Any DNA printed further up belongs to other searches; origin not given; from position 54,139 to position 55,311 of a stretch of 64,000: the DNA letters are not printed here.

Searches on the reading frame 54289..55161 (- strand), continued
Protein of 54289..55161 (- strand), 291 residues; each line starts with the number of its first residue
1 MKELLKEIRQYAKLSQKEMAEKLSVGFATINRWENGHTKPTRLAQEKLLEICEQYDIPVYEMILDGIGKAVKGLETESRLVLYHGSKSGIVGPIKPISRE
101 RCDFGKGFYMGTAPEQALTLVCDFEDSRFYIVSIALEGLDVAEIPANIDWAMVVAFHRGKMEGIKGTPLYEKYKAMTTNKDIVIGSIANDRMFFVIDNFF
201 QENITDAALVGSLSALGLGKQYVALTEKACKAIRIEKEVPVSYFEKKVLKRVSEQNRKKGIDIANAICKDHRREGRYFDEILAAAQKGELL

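Call 34: find_encoding_contigs(protein=P0116, flank=7000, max_places=6)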
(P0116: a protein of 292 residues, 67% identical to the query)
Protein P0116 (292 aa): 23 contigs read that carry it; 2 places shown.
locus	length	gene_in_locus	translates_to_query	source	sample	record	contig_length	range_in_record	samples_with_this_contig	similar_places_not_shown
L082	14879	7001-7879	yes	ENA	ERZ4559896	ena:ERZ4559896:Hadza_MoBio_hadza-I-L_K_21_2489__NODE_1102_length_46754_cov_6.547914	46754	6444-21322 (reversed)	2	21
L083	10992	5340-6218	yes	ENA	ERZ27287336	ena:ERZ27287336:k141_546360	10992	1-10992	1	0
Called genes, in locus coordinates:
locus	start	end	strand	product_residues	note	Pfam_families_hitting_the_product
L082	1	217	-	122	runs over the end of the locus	PF08378:NERD (weak), PF02021:UPF0102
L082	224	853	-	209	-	PF01351:RNase_HII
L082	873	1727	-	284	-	PF00350:Dynamin_N (faint), PF01926:MMR_HSR1, PF02421:FeoB_N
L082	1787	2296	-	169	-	PF13302:Acetyltransf_3, PF13420:Acetyltransf_4, PF00583:Acetyltransf_1, PF13523:Acetyltransf_8 (faint), PF13508:Acetyltransf_7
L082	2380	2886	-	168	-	PF13302:Acetyltransf_3, PF00583:Acetyltransf_1, PF13523:Acetyltransf_8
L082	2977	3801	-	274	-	PF01746:tRNA_m1G_MT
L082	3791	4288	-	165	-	PF01782:RimM, PF05239:PRC (weak), PF24986:PRC_RimM (weak)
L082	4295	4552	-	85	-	PF13083:KH_KhpA-B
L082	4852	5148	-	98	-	PF00886:Ribosomal_S16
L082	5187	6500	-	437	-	PF02881:SRP54_N, PF07015:VirC1 (faint), PF06414:Zeta_toxin (faint), PF00448:SRP54, PF01656:CbiA, PF02978:SRP_SPB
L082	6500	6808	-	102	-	PF04297:UPF0122, PF04545:Sigma70_r4 (weak), PF08281:Sigma70_r4_2 (weak)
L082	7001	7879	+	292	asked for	PF01381:HTH_3, PF12844:HTH_19, PF13560:HTH_31 (weak), PF13151:DUF3990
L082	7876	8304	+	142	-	-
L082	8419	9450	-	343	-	PF13350:Y_phosphatase3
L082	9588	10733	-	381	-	PF00245:Alk_phosphatase, PF01676:Metalloenzyme, PF00245:Alk_phosphatase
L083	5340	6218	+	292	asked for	PF01381:HTH_3, PF12844:HTH_19, PF13560:HTH_31 (weak), PF13151:DUF3990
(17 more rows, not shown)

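Call 39: find_encoding_contigs(protein=P0470, flank=6000, max_places=6)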
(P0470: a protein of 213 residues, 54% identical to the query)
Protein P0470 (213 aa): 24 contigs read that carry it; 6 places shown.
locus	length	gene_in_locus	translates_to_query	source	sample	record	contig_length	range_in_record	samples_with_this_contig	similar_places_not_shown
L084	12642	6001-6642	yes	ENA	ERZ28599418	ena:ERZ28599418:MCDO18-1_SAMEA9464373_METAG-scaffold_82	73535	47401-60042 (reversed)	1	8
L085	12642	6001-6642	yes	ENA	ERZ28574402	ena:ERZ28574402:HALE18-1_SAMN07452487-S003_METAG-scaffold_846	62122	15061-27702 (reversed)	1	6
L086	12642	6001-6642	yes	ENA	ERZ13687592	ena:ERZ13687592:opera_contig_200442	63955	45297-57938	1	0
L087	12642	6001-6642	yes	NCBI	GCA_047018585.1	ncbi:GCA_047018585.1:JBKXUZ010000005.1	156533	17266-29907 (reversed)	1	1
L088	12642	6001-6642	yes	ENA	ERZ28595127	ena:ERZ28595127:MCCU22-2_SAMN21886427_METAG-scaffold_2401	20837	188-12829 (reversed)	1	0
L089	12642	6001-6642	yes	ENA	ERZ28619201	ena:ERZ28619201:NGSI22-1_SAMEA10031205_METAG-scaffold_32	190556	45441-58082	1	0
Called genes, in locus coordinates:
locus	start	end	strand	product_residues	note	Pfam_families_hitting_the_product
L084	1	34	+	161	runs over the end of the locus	PF00137:ATP-synt_C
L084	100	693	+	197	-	PF01991:vATP-synt_E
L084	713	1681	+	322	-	PF01992:vATP-synt_AC39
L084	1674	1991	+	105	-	PF01990:ATP-synt_F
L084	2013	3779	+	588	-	PF02874:ATP-synt_ab_N, PF16886:ATP-synt_ab_Xtn, PF00006:ATP-synt_ab, PF22919:ATP-synt_VA_C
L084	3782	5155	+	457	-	PF02874:ATP-synt_ab_N, PF00006:ATP-synt_ab, PF22919:ATP-synt_VA_C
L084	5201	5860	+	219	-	PF01813:ATP-synt_D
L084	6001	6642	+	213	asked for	PF13151:DUF3990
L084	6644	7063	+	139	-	-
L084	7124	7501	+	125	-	-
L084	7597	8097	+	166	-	PF01202:SKI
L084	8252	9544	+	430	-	PF00275:EPSP_synthase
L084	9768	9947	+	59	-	-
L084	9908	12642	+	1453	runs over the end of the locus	PF12799:LRR_4 (faint), PF24814:WD40_Prp19 (faint), PF23414:Beta-prop_EML_2 (faint), PF24807:WD40_CDC20-Fz (faint), PF05345:He_PIG (faint), PF07554:FIVAR (weak), PF00395:SLH (weak)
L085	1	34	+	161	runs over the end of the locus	PF00137:ATP-synt_C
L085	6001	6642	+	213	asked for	PF13151:DUF3990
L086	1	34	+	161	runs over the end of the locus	PF00137:ATP-synt_C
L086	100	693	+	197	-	PF01991:vATP-synt_E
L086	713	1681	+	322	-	PF01992:vATP-synt_AC39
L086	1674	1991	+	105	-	PF01990:ATP-synt_F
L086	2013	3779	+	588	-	PF02874:ATP-synt_ab_N, PF16886:ATP-synt_ab_Xtn, PF00006:ATP-synt_ab, PF22919:ATP-synt_VA_C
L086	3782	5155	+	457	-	PF02874:ATP-synt_ab_N, PF00006:ATP-synt_ab, PF22919:ATP-synt_VA_C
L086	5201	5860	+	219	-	PF01813:ATP-synt_D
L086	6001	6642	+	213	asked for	PF13151:DUF3990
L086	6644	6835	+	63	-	-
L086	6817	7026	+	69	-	-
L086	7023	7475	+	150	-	-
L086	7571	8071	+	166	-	PF01202:SKI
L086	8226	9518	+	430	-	PF00275:EPSP_synthase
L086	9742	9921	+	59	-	-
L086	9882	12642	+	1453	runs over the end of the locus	PF24814:WD40_Prp19 (faint), PF23414:Beta-prop_EML_2 (faint), PF24807:WD40_CDC20-Fz (faint), PF05345:He_PIG (faint), PF12799:LRR_4 (weak), PF07554:FIVAR (weak), PF00395:SLH (weak)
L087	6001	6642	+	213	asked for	PF13151:DUF3990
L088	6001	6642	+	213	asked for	PF13151:DUF3990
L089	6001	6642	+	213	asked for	PF13151:DUF3990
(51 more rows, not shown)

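Call 42: search_protein_families(library=pfam, alignment_id=A2, max_evalue=10)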
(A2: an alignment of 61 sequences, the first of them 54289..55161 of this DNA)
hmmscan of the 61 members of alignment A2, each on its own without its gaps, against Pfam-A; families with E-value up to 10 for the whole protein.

A. member 1, window:54289-55161:- (291 aa): 9 families
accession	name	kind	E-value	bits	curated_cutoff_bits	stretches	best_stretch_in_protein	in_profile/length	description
PF13151.12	DUF3990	-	8.1e-29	100.7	32.2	1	81-234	2-151/152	Protein of unknown function (DUF3990)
PF01381.28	HTH_3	-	3.4e-10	40.2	23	1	5-59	1-52/55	Helix-turn-helix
PF12844.13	HTH_19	-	1.1e-08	35.3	30.2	1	3-68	2-63/64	Helix-turn-helix domain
PF13560.12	HTH_31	-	3.1e-07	31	27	1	4-53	5-55/64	Helix-turn-helix domain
PF15731.11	MqsA_antitoxin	-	0.0018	18.8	30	1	5-54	74-122/131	Antitoxin component of bacterial toxin-antitoxin system, MqsA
PF13443.12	HTH_26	-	0.011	16.4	22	1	5-57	2-52/63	Cro/C1-type HTH DNA-binding domain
PF14590.12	DUF4447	-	0.021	15.1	27.2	1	8-72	15-78/166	Domain of unknown function (DUF4447)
PF13744.12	HTH_37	-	0.083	13.1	27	1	5-55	23-71/80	Helix-turn-helix domain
PF13412.12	HTH_24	-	0.13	12.3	21.9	1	3-31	7-35/48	Winged helix-turn-helix DNA-binding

B. families by the number of members that match (of 61 scanned): 66 families (the first 25 are shown)
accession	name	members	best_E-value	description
PF13151.12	DUF3990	61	5.2e-33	Protein of unknown function (DUF3990)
PF01381.28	HTH_3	12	9.5e-11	Helix-turn-helix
PF13560.12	HTH_31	10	3.1e-07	Helix-turn-helix domain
PF12844.13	HTH_19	9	1.1e-08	Helix-turn-helix domain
PF22495.2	HTH_92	4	0.009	RsaL-like HTH domain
PF15731.11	MqsA_antitoxin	3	0.00013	Antitoxin component of bacterial toxin-antitoxin system, MqsA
PF13443.12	HTH_26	3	0.0029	Cro/C1-type HTH DNA-binding domain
PF13545.12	HTH_Crp_2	3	0.12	Crp-like helix-turn-helix domain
PF14590.12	DUF4447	2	0.006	Domain of unknown function (DUF4447)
PF13411.12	MerR_1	2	0.0068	MerR HTH family regulatory protein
PF06265.16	YutD-like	2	0.039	Putative antitoxin YutD-like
PF18760.7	ART-PolyVal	2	0.051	ADP-Ribosyltransferase in polyvalent proteins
PF08965.17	Aca2_YdiL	2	0.069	Aca2/YdiL-like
PF00440.29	TetR_N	1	0.0041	Bacterial regulatory proteins, tetR family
PF12668.12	DUF3791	1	0.0046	Protein of unknown function (DUF3791)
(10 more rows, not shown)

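Call 43: search_protein_families(library=pfam, proteins=[L084:6644-7060:+, L084:7124-7498:+, P0391, P0455], max_evalue=0.1)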
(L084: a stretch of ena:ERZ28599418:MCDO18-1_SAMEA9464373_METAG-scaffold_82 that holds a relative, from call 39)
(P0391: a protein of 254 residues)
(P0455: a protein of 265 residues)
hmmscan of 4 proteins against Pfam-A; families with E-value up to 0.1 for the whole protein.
L084:6644-7060:+ (139 aa): 1 family
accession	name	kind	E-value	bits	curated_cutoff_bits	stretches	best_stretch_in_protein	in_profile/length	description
PF12668.12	DUF3791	-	0.012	16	25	0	42-67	31-56/60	Protein of unknown function (DUF3791)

L084:7124-7498:+ (125 aa): 0 families

P0391 (254 aa): 2 families
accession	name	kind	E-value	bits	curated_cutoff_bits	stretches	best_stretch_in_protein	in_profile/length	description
PF13151.12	DUF3990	-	2.4e-31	108.9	32.2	1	21-169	1-145/152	Protein of unknown function (DUF3990)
PF22100.1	VtrA_C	-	0.094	13.4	27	0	138-208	15-84/87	VtrA C-terminal periplasmic domain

P0455 (265 aa): 1 family
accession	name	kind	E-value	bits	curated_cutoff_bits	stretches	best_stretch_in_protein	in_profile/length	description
PF13151.12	DUF3990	-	3.1e-28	98.8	32.2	1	57-210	2-151/152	Protein of unknown function (DUF3990)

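Call 54: search_protein_families(library=padloc, proteins=[L084:6001-6639:+, L084:6644-7060:+, L084:7124-7498:+], max_evalue=0.01)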
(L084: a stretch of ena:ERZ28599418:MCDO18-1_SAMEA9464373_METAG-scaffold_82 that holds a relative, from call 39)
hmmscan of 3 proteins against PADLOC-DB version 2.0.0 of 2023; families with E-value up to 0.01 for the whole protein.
L084:6001-6639:+ (213 aa): 6 families
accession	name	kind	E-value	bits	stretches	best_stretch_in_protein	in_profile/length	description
PDLC04438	PDC-M13B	-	2.9e-18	64.3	1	8-164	2-154/158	-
PDLC04436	PDC-M13A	-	3.1e-15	54.3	1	8-163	2-154/159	-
PDLC04641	PDC-M42A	-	4.4e-12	44.2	1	6-169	3-175/215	-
PDLC04640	PDC-M42A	-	9.9e-07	26.4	1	6-162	67-232/280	-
PDLC04411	PDC-M10A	-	1.5e-06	26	1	7-165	4-150/156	-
PDLC04412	PDC-M10A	-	2.8e-05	21.9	1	8-161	2-143/152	-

L084:6644-7060:+ (139 aa): 1 family
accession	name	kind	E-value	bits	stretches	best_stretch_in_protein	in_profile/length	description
PDLC04642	PDC-M42B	-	3.7e-12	44.7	1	10-132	11-135/138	-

L084:7124-7498:+ (125 aa): 0 families

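Call 70: find_related_loci(query=A2, collection=viral_contigs, flank=5000)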
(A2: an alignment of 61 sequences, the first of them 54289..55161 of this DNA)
Query A2 (291 aa) in viral_contigs; peptide patterns used: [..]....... (x = any residue, [..] = any of these).
42 stretches matched a pattern; 15 encode a relative of the query (tblastn E <= 1e-3); 15 distinct loci.
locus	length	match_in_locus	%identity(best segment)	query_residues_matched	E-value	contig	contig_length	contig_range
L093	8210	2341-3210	56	1-288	3e-112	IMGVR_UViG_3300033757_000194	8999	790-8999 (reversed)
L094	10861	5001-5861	50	4-288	3e-97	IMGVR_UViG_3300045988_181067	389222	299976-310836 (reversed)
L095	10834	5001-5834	46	1-282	1e-86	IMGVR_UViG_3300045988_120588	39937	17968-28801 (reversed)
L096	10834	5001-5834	46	1-282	4e-86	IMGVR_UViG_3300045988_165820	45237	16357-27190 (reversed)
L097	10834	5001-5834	46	1-282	5e-86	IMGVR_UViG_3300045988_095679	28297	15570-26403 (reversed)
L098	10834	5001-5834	46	1-282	7e-86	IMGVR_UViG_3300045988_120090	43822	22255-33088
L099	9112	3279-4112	46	1-282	5e-86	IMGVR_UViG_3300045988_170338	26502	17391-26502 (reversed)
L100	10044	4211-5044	46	1-282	5e-86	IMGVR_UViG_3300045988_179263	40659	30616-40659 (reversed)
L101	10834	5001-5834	46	1-282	8e-86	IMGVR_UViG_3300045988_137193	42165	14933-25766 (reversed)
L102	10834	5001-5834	46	1-282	3e-85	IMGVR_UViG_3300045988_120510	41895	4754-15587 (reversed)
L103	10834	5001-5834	46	1-282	3e-85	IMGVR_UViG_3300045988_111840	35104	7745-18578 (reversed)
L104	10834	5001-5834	46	1-282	1e-84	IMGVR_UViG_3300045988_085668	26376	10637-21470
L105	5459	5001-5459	46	1-158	2e-46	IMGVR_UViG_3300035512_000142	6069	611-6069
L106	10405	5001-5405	31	81-223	1e-8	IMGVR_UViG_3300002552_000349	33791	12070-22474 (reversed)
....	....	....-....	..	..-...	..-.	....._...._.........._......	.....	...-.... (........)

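Call 72: search_protein_families(library=phrogs, proteins=[L095:61-807:+, L095:791-1312:+, L095:1637-2635:+, L095:2647-3105:+, L095:3177-4760:+, L095:5839-6270:+, L095:6294-6725:+, L095:6739-7413:+, L095:7490-8803:+, L095:4992-5843:+], max_evalue=0.001)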
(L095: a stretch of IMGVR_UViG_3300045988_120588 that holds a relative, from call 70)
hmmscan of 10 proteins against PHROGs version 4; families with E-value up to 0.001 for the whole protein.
L095:61-807:+ (249 aa): 1 family
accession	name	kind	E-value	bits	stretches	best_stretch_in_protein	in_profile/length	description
phrog_1569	-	unknown function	4.5e-78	264.1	1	1-234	120-345/346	-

L095:791-1312:+ (174 aa): 6 families
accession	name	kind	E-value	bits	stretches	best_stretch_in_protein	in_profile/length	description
phrog_351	-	transcription regulation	1.6e-39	137.2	1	4-173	504-723/928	RNA polymerase sigma factor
phrog_21612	-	transcription regulation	1.5e-11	44.5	2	100-167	151-213/600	RNA polymerase sigma factor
phrog_1740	-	transcription regulation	8.6e-09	35.4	1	30-174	80-214/567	RNA polymerase sigma factor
phrog_13787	-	unknown function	5.1e-07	31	1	96-173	84-165/172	-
phrog_234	-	transcription regulation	4.7e-06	27.8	1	31-136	65-168/181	late sigma transcription factor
phrog_36098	-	transcription regulation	6.5e-05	23.7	1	34-78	45-96/223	RNA polymerase sigma factor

L095:1637-2635:+ (333 aa): 4 families
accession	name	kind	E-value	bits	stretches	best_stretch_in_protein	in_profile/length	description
phrog_2443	-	other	5.8e-100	337.1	1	28-330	144-420/801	amidoligase enzyme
phrog_7469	-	other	3e-13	50.9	1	101-276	43-213/357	amidoligase enzyme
phrog_38711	-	unknown function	3.5e-05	23.5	1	113-272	230-381/568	-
phrog_7631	-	other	6.2e-05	23.1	1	115-275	66-219/394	amidoligase enzyme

L095:2647-3105:+ (153 aa): 2 families
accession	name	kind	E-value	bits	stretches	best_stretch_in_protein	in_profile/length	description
phrog_2520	-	moron, auxiliary metabolic gene and host takeover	5.3e-45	154.2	1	5-151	4-163/166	gamma-glutamyl cyclotransferase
phrog_27033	-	unknown function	3.1e-24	87.1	1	13-140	2-129/208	-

L095:3177-4760:+ (528 aa): 8 families
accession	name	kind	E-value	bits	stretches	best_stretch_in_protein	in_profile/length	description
phrog_9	-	head and packaging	2.4e-187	626.4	1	15-522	180-676/812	terminase large subunit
phrog_2699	-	head and packaging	2.7e-109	365.9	1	218-523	3-311/315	terminase large subunit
phrog_7331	-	head and packaging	9.5e-31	106.7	1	421-521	4-104/113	terminase large subunit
phrog_4914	-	head and packaging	2.5e-29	103.4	1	15-167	51-211/213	terminase large subunit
phrog_10517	-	head and packaging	4e-17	63.5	1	14-118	77-181/207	terminase large subunit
phrog_37124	-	unknown function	7e-15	56.1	1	327-442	1-127/143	-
phrog_2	-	head and packaging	1.5e-13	51.4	1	37-513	261-596/807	terminase large subunit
phrog_5909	-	head and packaging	0.00014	22.1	1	259-354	41-139/285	terminase large subunit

L095:5839-6270:+ (144 aa): 0 families

L095:6294-6725:+ (144 aa): 0 families

L095:6739-7413:+ (225 aa): 0 families

L095:7490-8803:+ (438 aa): 33 families (the best 25 are shown)
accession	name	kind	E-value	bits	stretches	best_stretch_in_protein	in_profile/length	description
phrog_498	-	other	1.2e-160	537.1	1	1-433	33-434/633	DNA methyltransferase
phrog_620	-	DNA, RNA and nucleotide metabolism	2.7e-50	172.5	1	1-154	7-149/217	ParB-like partition protein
phrog_67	-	other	4.3e-44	152.7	1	164-424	119-349/743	DNA methyltransferase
phrog_9353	-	unknown function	1.2e-39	137.6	1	2-161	13-166/245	-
phrog_8071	-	DNA, RNA and nucleotide metabolism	1.1e-30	108.2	1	1-209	5-212/389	ParB-like partition protein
phrog_23085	-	unknown function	2.6e-28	99.4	1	350-436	35-125/138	-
phrog_3008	-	other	4.5e-23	82.8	1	350-421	143-214/244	DNA methyltransferase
phrog_723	-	DNA, RNA and nucleotide metabolism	6.9e-23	82.6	1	2-152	12-162/223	ParB-like partition protein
phrog_15396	-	DNA, RNA and nucleotide metabolism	1.5e-17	65.2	1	31-148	29-148/258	ParB-like partition nuclease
phrog_940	-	DNA, RNA and nucleotide metabolism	1.6e-17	64.8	1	1-143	4-143/388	nuclease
phrog_5475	-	unknown function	5.8e-14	52.7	1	7-101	7-94/458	-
phrog_18293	-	other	5.7e-12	46.6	1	330-420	19-109/119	methyltransferase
phrog_930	-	DNA, RNA and nucleotide metabolism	1.8e-11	45.3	1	2-146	6-146/223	ParB-like partition protein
phrog_18056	-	DNA, RNA and nucleotide metabolism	1.8e-11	44.6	1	1-91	1-87/387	ParB-like partition nuclease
phrog_23148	-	unknown function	5.1e-11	43.9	1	352-425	80-153/165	-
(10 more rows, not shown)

L095:4992-5843:+ (284 aa): 7 families
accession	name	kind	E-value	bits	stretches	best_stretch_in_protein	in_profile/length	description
phrog_2104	-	unknown function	1.5e-09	38.9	1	8-51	44-87/103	-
phrog_8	-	transcription regulation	1.7e-06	28.7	1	7-60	80-210/346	transcriptional regulator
phrog_3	-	transcription regulation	5.5e-06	27.4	1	3-83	88-170/430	transcriptional repressor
phrog_2328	-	transcription regulation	2.2e-05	25.3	1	9-50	21-62/128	transcriptional repressor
phrog_1373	-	transcription regulation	2.7e-05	25.2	1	2-43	62-103/166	transcriptional regulator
phrog_2439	-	transcription regulation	4.7e-05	23.4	1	7-46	11-50/367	transcriptional regulator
phrog_4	-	transcription regulation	0.0001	22.4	1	6-56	139-182/400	transcriptional repressor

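Call 92: find_encoding_contigs(protein=P0096, flank=6000, max_places=2)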
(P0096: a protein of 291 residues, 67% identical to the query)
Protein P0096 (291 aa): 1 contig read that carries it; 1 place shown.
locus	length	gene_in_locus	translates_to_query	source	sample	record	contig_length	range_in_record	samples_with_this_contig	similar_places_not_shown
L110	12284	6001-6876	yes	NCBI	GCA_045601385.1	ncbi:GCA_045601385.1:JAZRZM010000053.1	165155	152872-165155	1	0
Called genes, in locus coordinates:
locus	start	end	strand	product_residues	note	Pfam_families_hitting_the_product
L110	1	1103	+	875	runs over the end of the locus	-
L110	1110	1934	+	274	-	PF00696:AA_kinase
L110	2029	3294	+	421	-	PF01171:ATP_bind_3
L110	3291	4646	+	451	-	PF01743:PolyA_pol, PF12627:PolyA_pol_RNAbd, PF01966:HD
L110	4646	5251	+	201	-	-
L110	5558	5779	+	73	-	PF12844:HTH_19, PF01381:HTH_3, PF13560:HTH_31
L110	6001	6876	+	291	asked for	PF01381:HTH_3, PF12844:HTH_19 (faint), PF13560:HTH_31 (weak), PF13151:DUF3990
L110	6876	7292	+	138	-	-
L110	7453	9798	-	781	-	PF02574:S-methyl_trans, PF00809:Pterin_bind, PF02607:B12-binding_2, PF02310:B12-binding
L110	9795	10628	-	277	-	PF02219:MTHFR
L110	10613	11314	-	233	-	PF00899:ThiF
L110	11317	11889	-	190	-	-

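Call 93: find_encoding_contigs(protein=P0047, flank=6000, max_places=2)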
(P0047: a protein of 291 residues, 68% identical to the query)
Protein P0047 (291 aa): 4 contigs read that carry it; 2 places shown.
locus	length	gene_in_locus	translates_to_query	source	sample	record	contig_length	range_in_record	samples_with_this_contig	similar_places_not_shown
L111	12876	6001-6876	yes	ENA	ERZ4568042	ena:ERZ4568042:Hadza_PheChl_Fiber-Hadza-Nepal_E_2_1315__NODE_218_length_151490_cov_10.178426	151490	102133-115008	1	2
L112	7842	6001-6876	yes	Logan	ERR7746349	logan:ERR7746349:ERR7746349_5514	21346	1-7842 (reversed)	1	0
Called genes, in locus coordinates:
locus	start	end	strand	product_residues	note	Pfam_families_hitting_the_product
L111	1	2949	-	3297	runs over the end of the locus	PF18998:Flg_new_2 (faint), PF13306:LRR_5, PF13855:LRR_8 (faint), PF13306:LRR_5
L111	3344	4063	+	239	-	PF00106:adh_short, PF08659:KR (weak), PF13561:adh_short_C2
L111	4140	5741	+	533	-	-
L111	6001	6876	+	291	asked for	PF01381:HTH_3, PF13560:HTH_31 (weak), PF13151:DUF3990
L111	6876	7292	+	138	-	-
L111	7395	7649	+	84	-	-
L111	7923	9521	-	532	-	PF12072:RNase_Y_N, PF00013:KH_1, PF01966:HD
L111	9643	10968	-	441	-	-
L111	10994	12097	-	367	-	PF00712:DNA_pol3_beta, PF02767:DNA_pol3_beta_2, PF02768:DNA_pol3_beta_3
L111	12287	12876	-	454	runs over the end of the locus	PF11638:DnaA_N (weak), PF03969:AFG1_ATPase (faint), PF00308:Bac_DnaA, PF08299:Bac_DnaA_C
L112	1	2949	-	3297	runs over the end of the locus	PF18998:Flg_new_2 (faint), PF13306:LRR_5, PF13855:LRR_8 (faint), PF13306:LRR_5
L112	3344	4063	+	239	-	PF00106:adh_short, PF08659:KR (weak), PF13561:adh_short_C2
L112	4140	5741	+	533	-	-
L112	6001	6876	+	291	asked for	PF01381:HTH_3, PF13560:HTH_31 (weak), PF13151:DUF3990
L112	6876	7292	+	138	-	-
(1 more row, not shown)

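Call 94: find_encoding_contigs(protein=P0015, flank=6000, max_places=2)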
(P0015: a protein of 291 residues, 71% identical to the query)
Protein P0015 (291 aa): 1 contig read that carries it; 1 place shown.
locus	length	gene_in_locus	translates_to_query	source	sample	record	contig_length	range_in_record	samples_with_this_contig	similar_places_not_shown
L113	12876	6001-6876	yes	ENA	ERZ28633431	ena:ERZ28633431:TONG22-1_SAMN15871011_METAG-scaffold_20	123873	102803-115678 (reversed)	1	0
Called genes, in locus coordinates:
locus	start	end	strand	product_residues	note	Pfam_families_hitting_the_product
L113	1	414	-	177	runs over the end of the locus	PF12844:HTH_19, PF13560:HTH_31, PF13744:HTH_37 (weak), PF01381:HTH_3, PF07883:Cupin_2, PF02311:AraC_binding (weak)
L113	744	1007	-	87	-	PF01649:Ribosomal_S20p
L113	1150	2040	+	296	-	PF01177:Asp_Glu_race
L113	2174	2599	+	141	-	PF02381:MraZ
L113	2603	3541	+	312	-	PF01795:Methyltransf_5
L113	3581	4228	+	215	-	-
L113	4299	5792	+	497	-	PF03717:PBP_dimer, PF00905:Transpeptidase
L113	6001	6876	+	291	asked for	PF01381:HTH_3, PF12844:HTH_19, PF13560:HTH_31 (weak), PF13151:DUF3990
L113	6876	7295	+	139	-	-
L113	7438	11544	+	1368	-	PF16593:Cas9-BH, PF16592:Cas9_REC, PF13395:HNH_4, PF22702:Cas9_RuvC, PF16595:Cas9_PI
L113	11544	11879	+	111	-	PF09711:Cas_Csn2 (weak)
